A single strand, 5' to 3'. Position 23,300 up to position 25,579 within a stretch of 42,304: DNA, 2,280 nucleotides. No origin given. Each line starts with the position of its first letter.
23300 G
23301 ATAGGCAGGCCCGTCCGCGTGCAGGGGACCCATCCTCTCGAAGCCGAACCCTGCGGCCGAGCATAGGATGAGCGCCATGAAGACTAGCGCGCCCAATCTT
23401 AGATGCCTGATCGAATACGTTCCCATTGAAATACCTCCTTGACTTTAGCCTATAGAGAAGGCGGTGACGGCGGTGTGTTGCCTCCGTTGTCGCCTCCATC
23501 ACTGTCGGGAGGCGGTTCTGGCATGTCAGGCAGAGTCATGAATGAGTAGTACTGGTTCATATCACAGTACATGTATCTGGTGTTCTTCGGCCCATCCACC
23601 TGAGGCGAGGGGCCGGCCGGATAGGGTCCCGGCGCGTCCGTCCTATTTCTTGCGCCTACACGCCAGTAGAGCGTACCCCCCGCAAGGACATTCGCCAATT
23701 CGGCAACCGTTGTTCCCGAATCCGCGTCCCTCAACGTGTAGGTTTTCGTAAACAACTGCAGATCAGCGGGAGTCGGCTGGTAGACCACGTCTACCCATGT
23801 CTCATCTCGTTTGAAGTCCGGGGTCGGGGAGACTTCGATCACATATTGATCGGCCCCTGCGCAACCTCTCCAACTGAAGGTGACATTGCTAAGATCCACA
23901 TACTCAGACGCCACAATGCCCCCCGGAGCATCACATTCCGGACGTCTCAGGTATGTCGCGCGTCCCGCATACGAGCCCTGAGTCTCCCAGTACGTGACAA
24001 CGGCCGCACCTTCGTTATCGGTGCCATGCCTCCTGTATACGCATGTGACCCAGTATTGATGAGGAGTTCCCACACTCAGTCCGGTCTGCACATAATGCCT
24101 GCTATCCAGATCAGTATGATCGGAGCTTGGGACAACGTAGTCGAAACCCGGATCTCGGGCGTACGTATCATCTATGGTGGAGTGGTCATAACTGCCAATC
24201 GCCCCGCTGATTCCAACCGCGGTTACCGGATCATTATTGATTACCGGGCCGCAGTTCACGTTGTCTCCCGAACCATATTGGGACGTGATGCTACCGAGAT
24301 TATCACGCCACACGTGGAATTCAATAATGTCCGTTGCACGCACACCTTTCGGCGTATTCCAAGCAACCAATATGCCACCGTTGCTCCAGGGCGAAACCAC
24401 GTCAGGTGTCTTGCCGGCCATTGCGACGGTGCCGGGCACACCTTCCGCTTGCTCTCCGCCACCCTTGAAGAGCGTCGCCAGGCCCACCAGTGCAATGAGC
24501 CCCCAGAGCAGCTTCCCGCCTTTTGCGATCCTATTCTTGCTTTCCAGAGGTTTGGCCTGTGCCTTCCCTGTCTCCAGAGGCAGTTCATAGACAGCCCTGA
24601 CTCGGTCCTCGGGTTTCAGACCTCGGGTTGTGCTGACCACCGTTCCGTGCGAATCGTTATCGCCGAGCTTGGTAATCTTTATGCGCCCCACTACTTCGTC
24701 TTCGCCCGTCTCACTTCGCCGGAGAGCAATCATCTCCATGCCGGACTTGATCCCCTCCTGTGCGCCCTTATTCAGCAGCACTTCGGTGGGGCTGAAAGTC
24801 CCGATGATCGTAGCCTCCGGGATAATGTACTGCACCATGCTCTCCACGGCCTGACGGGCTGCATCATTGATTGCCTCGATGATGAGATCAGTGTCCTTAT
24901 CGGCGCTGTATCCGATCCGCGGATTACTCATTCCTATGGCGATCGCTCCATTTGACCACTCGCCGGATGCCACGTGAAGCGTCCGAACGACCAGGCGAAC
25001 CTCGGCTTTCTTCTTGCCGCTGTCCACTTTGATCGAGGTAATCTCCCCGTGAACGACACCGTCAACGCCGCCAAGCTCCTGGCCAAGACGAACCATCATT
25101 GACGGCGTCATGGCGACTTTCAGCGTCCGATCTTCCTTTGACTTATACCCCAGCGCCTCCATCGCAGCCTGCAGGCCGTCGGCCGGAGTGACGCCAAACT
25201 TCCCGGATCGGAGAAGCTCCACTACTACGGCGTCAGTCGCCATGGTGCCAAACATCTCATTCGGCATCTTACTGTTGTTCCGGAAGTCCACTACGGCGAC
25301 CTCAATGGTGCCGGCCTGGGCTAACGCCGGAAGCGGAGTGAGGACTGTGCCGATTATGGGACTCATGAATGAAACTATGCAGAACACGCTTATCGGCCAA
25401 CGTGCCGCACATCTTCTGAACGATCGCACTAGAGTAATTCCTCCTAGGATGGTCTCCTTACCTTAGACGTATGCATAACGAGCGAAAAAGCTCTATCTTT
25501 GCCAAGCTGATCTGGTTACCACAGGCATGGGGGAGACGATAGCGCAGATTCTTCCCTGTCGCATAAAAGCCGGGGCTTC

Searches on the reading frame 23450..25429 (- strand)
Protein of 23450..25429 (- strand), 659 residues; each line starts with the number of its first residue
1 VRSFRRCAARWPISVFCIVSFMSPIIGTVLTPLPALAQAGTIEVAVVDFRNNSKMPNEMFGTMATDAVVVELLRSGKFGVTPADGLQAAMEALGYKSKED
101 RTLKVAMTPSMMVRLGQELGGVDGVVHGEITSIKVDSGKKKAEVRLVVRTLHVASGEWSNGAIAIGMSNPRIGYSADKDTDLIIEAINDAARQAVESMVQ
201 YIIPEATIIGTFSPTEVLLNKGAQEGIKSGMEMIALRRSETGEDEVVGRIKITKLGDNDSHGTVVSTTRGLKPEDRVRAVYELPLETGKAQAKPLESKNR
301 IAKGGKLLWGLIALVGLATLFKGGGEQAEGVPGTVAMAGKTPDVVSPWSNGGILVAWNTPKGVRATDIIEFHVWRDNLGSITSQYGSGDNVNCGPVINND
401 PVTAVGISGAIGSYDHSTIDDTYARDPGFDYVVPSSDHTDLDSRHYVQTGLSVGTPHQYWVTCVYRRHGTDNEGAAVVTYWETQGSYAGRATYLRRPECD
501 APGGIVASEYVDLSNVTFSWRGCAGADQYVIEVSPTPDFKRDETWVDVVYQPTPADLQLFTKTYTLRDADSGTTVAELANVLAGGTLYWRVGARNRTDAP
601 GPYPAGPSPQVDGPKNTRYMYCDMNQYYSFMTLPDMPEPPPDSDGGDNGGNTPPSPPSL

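Call 4: search_protein_families(library=pfam, proteins=[window:23450-25429:-], max_evalue=0.1)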
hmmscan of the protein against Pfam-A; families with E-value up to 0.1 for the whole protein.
window:23450-25429:- (659 aa): 2 families
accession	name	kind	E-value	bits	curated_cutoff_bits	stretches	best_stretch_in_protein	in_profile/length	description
PF13036.11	LpoB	-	0.0083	16.5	22.3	1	44-145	32-126/147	Peptidoglycan-synthase activator LpoB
PF03783.19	CsgG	-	0.036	13.8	20.8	0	39-132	7-100/210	Curli production assembly/transport component CsgG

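Call 10: search_protein_families(library=ncbifam, proteins=[window:23450-25429:-], max_evalue=0.1)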
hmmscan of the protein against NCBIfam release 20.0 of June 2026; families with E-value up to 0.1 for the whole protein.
window:23450-25429:- (659 aa): 1 family
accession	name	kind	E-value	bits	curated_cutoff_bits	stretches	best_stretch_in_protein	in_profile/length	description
TIGR02722.1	lp_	equivalog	0.00015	21.8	110.55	1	44-157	71-178/189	penicillin-binding protein activator LpoB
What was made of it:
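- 23450..25429 (-): Gene A: signal peptide, LpoB/CsgG-like domain and a hydrophobic segment at about aa 305-325, followed by ~330 further residues. It is conserved upstream of B across the phylum. Weak LpoB hits (calls 4, 10).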

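Call 75: search_solved_structures(query=window:23450-25429:-, max_evalue=1)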
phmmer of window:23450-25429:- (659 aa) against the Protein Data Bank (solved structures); distinct sequences matched with E-value up to 1: 0.
